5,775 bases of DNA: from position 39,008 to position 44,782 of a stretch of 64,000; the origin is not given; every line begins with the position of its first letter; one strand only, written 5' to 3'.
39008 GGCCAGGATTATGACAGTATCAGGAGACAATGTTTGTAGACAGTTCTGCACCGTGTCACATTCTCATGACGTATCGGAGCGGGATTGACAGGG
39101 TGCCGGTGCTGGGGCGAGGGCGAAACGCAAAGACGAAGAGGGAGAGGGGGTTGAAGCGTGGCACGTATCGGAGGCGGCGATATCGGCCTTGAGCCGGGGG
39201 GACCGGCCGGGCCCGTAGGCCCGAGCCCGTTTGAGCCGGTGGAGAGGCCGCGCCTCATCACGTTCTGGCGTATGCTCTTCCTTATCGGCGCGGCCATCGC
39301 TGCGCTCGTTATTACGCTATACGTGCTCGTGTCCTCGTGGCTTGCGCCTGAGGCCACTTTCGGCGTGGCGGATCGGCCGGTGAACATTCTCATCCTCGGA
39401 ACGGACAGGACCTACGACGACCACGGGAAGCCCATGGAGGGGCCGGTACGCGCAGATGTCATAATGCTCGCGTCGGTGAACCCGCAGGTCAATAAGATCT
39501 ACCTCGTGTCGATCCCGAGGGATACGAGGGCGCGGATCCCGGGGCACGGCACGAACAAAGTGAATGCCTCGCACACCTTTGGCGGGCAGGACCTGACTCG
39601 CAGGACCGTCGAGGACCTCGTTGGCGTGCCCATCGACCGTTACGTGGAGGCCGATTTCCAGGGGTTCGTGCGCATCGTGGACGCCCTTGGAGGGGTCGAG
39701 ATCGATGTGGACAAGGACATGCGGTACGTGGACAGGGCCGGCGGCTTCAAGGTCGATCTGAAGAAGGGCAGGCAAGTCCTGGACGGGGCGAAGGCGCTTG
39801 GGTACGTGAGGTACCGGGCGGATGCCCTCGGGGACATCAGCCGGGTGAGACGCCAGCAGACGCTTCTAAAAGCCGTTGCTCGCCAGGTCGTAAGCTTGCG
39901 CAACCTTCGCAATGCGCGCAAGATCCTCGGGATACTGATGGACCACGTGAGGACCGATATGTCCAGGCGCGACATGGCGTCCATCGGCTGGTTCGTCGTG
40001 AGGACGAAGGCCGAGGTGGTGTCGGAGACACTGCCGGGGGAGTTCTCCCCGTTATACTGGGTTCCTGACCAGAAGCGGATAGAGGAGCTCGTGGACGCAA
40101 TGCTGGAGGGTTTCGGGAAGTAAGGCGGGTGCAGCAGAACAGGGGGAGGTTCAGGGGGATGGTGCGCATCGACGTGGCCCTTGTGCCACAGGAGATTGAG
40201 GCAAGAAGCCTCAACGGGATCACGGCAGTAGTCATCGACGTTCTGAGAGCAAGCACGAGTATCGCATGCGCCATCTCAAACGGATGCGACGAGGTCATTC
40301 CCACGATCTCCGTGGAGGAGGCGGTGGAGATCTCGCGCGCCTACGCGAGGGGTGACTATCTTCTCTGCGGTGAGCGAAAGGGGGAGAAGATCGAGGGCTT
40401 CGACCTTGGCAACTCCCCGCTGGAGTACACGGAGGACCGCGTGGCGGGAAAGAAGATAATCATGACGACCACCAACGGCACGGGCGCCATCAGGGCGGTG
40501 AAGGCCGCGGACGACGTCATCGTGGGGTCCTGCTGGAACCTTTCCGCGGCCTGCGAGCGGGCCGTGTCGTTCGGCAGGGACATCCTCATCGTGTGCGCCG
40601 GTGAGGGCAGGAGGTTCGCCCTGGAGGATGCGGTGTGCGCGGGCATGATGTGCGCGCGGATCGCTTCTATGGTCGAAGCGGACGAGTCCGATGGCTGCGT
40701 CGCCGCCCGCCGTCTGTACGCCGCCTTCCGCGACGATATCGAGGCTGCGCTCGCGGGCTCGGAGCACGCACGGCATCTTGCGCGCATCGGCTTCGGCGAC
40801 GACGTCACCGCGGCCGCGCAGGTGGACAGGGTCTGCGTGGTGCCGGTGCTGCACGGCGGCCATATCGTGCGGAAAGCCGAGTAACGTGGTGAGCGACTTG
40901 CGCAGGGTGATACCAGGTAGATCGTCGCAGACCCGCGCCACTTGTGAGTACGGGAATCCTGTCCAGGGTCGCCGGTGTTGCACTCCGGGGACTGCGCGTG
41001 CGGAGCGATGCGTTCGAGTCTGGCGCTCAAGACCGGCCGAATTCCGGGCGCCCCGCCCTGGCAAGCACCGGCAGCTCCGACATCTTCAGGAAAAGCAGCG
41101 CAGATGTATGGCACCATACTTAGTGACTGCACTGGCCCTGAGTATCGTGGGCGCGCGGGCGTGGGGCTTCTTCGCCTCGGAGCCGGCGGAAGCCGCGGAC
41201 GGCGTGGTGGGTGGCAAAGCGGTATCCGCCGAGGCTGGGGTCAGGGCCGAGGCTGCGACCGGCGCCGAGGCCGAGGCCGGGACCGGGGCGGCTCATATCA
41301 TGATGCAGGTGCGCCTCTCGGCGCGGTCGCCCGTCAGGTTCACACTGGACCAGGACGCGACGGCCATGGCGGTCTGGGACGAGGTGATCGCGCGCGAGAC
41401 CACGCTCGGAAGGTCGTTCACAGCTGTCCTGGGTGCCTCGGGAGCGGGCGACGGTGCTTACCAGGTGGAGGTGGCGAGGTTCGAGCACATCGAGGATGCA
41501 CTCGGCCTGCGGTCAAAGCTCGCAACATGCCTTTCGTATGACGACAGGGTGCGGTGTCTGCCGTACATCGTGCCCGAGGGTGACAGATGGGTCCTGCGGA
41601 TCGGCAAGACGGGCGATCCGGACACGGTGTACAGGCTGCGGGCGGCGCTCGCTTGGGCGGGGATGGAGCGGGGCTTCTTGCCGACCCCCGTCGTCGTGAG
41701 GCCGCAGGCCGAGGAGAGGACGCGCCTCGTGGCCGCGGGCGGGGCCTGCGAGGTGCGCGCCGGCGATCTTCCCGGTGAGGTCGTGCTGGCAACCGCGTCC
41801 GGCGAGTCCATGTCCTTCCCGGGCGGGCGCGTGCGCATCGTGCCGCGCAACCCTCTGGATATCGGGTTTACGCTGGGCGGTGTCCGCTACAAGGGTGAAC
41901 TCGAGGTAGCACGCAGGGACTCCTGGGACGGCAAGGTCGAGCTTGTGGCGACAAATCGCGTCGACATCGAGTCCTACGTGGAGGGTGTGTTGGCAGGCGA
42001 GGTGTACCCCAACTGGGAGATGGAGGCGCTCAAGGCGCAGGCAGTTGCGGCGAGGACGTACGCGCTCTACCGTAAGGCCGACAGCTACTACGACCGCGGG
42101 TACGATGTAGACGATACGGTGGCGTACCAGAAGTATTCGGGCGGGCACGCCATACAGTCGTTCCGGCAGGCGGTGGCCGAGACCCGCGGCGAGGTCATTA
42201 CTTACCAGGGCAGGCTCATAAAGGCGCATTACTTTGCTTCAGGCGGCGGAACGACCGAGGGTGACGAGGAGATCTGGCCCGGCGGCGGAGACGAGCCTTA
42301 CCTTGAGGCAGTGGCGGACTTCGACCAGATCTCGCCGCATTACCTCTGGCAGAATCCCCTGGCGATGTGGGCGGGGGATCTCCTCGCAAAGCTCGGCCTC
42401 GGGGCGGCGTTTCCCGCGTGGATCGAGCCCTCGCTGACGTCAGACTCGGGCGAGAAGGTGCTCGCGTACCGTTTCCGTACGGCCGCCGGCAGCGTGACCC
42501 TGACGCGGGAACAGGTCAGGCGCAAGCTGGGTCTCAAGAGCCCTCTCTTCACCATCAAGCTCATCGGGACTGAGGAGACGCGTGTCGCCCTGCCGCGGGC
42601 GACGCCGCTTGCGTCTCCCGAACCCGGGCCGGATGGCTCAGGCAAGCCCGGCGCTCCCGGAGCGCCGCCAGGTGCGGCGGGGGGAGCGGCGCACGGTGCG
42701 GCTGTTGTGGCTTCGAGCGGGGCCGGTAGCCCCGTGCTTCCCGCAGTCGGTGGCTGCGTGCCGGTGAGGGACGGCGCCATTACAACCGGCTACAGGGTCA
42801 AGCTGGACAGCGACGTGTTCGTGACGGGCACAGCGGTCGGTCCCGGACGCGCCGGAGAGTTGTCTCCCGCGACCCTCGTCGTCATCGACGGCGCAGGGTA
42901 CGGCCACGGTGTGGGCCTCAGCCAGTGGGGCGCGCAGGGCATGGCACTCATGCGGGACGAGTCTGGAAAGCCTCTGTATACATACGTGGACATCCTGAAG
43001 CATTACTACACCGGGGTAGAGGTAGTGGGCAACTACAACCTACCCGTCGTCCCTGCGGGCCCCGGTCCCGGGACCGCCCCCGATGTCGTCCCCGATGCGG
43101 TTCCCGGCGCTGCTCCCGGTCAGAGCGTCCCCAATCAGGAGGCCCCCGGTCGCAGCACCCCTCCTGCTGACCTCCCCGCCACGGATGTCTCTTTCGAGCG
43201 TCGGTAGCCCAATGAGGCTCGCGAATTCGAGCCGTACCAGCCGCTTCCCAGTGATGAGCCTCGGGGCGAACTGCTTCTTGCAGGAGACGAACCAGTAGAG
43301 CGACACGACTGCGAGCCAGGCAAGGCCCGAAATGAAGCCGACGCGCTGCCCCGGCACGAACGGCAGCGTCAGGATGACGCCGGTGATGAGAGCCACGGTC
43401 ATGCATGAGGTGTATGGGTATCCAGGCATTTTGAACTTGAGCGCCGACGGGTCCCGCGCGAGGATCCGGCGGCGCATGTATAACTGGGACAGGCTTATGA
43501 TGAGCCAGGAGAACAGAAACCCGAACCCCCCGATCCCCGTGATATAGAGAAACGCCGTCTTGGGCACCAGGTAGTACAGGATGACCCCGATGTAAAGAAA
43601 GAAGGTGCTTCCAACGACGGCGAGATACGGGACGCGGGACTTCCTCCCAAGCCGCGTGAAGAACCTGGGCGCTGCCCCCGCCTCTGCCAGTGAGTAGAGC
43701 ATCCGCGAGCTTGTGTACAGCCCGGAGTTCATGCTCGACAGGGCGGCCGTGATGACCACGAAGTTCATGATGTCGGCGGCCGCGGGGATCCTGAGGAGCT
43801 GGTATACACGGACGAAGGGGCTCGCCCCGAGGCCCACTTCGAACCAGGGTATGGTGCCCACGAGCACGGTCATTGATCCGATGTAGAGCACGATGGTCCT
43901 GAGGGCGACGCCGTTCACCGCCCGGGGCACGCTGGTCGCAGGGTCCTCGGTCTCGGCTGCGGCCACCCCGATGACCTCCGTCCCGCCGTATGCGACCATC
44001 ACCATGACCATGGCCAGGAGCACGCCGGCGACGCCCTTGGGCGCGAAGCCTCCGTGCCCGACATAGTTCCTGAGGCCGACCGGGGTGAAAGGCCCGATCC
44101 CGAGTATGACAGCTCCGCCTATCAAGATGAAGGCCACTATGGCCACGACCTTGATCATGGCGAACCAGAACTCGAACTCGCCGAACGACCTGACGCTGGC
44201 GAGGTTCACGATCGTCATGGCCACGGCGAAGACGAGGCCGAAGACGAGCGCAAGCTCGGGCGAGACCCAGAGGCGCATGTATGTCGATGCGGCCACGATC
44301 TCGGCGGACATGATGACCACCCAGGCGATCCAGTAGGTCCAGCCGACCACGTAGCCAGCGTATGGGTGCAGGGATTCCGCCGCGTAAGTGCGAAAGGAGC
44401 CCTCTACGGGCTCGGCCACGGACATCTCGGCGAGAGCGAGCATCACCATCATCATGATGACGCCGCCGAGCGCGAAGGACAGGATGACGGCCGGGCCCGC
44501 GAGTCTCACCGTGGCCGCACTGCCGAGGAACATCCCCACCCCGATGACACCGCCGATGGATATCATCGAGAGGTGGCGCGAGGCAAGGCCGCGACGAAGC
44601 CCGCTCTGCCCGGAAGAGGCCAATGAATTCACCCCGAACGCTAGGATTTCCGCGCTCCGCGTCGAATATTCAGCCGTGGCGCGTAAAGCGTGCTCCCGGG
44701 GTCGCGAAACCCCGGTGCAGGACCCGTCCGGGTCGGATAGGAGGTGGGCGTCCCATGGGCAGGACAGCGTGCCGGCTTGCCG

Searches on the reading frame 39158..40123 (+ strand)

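Call 70: search_protein_families(library=pfam, proteins=[window:39158-40123:+], max_evalue=0.000001)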
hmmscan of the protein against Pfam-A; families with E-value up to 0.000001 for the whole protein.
window:39158-40123:+ (321 aa): 1 family
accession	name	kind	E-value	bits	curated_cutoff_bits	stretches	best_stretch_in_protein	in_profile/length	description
PF03816.19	LytR_cpsA_psr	-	4.5e-46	157.2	24.6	1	98-244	1-148/150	LytR_cpsA_psr family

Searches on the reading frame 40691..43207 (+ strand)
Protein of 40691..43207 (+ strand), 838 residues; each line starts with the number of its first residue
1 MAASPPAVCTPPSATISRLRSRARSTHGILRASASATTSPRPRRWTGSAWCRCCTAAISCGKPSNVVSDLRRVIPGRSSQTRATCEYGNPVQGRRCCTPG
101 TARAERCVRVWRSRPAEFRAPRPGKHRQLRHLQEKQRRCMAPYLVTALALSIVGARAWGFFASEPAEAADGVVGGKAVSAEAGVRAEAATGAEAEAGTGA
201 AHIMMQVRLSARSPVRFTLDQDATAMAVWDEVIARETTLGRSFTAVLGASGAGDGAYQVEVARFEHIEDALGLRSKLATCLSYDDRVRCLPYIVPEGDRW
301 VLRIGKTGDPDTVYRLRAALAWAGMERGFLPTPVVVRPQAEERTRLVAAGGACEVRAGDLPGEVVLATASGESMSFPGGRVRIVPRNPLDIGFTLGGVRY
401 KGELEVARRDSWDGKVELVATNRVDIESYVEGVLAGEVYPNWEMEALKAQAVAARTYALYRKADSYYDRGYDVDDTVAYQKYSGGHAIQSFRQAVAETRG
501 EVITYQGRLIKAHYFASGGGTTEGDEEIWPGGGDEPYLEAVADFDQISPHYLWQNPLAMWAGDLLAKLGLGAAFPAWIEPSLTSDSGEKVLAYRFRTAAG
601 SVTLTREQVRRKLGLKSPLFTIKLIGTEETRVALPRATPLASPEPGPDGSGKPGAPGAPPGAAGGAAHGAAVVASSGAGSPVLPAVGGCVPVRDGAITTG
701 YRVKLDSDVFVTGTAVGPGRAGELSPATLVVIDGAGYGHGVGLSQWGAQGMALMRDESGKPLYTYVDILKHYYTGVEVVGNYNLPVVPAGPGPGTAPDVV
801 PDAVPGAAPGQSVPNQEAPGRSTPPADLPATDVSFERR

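Call 70: search_protein_families(library=pfam, proteins=[window:40691-43207:+], max_evalue=0.000001)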
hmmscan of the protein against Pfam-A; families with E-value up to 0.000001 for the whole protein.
window:40691-43207:+ (838 aa): 1 family
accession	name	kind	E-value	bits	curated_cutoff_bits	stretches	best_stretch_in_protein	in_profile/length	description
PF08486.15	SpoIID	-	3.9e-25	88.7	23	1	418-505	5-97/97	Stage II sporulation protein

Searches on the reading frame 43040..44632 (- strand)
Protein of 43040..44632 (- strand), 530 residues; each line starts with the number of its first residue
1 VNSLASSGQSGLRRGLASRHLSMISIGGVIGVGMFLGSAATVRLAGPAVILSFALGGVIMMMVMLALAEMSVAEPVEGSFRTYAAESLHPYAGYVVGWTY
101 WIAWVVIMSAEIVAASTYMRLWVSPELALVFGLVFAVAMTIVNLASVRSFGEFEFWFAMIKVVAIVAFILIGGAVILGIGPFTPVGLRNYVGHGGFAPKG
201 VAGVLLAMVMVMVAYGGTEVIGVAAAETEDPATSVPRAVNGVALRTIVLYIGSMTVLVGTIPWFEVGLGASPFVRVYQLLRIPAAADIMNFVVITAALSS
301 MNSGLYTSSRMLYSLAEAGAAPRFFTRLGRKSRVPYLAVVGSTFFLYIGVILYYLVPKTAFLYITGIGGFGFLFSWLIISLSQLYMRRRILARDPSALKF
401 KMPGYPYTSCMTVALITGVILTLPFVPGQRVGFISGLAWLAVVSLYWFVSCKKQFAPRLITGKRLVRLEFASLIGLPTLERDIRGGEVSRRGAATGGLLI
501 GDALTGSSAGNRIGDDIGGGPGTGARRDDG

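Call 70: search_protein_families(library=pfam, proteins=[window:43040-44632:-], max_evalue=0.000001)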
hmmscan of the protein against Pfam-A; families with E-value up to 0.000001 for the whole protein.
window:43040-44632:- (530 aa): 2 families
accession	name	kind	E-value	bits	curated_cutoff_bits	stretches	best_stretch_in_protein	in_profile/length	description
PF00324.27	AA_permease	-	1e-109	367.8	24.6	1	20-433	1-443/470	Amino acid permease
PF13520.12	AA_permease_2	-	1.5e-40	139.9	27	1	22-441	7-420/427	Amino acid permease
